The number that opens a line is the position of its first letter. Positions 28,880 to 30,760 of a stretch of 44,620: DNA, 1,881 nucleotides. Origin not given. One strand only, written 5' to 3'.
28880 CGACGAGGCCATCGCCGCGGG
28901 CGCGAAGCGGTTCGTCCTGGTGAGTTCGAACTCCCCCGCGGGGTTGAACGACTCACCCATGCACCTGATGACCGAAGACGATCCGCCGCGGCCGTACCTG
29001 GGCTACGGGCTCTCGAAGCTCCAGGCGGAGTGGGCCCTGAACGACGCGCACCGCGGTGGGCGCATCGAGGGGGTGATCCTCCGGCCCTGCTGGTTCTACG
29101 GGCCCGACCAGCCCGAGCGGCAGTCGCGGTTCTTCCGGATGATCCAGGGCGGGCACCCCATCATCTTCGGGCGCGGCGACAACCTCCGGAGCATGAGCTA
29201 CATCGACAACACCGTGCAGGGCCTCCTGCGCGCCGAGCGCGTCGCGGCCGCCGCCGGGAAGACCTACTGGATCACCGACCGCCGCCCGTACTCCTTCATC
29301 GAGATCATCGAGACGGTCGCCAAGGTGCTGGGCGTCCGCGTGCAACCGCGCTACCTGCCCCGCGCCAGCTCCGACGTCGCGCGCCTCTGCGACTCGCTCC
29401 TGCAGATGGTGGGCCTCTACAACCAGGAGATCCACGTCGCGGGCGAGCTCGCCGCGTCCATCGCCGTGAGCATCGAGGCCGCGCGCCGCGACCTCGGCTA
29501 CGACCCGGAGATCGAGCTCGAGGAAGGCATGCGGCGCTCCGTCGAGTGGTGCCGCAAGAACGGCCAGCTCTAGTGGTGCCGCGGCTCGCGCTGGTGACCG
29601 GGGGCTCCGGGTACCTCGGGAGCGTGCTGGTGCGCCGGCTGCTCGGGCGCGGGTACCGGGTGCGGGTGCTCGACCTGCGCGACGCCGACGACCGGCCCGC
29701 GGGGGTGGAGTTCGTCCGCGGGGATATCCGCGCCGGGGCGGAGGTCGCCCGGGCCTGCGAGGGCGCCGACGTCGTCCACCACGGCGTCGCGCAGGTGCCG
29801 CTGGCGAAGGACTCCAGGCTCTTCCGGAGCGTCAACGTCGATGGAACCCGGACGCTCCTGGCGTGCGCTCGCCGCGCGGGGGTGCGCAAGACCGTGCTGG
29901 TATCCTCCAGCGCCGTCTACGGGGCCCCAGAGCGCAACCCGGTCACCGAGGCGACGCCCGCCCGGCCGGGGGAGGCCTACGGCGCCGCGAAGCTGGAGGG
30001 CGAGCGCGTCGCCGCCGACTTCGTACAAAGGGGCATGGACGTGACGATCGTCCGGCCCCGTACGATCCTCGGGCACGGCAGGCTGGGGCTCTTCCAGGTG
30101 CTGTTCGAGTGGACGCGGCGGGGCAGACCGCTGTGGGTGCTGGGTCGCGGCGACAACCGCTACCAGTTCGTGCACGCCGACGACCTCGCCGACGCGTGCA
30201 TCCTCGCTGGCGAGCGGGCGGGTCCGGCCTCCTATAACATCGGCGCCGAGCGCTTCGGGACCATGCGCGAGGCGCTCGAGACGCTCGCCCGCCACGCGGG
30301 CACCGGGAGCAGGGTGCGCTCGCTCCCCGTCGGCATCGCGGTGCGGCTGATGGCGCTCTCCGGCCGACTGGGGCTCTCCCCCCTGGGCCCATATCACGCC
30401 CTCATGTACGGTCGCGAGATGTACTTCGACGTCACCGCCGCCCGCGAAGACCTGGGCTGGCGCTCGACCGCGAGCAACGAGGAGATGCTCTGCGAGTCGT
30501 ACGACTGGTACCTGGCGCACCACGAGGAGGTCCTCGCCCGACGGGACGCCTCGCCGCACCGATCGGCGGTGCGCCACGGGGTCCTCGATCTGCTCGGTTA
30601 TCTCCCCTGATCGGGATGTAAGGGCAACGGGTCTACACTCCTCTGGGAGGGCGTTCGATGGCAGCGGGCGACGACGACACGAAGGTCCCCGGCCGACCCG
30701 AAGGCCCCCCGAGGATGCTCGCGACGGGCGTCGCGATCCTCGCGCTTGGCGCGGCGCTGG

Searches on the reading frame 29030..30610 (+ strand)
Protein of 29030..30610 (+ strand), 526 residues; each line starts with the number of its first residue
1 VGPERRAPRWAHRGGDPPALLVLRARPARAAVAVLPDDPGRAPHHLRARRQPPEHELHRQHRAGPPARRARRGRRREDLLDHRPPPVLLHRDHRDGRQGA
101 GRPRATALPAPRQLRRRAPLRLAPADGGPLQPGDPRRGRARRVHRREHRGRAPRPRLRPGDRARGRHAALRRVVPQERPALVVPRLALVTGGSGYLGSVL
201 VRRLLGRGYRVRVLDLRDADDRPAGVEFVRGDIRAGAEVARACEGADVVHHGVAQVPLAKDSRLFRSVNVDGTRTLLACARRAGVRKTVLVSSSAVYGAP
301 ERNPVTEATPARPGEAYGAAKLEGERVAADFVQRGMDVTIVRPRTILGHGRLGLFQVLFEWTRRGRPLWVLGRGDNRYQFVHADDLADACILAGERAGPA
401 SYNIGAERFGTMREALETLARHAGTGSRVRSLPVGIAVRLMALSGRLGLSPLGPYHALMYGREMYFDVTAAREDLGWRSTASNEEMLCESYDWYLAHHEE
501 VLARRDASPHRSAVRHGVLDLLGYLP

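Call 10: search_protein_families(library=pfam, proteins=[window:29030-30610:+], max_evalue=0.01)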
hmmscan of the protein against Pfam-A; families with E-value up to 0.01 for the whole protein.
window:29030-30610:+ (526 aa): 8 families
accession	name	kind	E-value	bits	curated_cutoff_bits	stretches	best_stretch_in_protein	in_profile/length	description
PF01370.27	Epimerase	-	1e-42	146.6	20.9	1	187-405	1-240/240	NAD dependent epimerase/dehydratase family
PF16363.11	GDP_Man_Dehyd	-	6.1e-26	92.1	27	1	188-487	1-329/332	GDP-mannose 4,6 dehydratase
PF01073.25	3Beta_HSD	-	4.6e-23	82.1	22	1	188-394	1-229/280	3-beta hydroxysteroid dehydrogenase/isomerase family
PF07993.18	NAD_binding_4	-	6.5e-16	58.7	20.1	1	238-356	81-217/258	Male sterility protein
PF13460.12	NAD_binding_10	-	4.9e-15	56.3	27.2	1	191-346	1-146/184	NAD(P)H-binding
PF04321.23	RmlD_sub_bind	-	2.5e-11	43.6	27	1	188-391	4-194/287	RmlD substrate binding domain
PF05368.20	NmrA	-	8.1e-07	29.4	27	1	188-289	6-103/298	NmrA-like family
PF02719.21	Polysacc_synt_2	-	2.3e-05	24.2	20.2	1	188-293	2-128/293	Polysaccharide biosynthesis protein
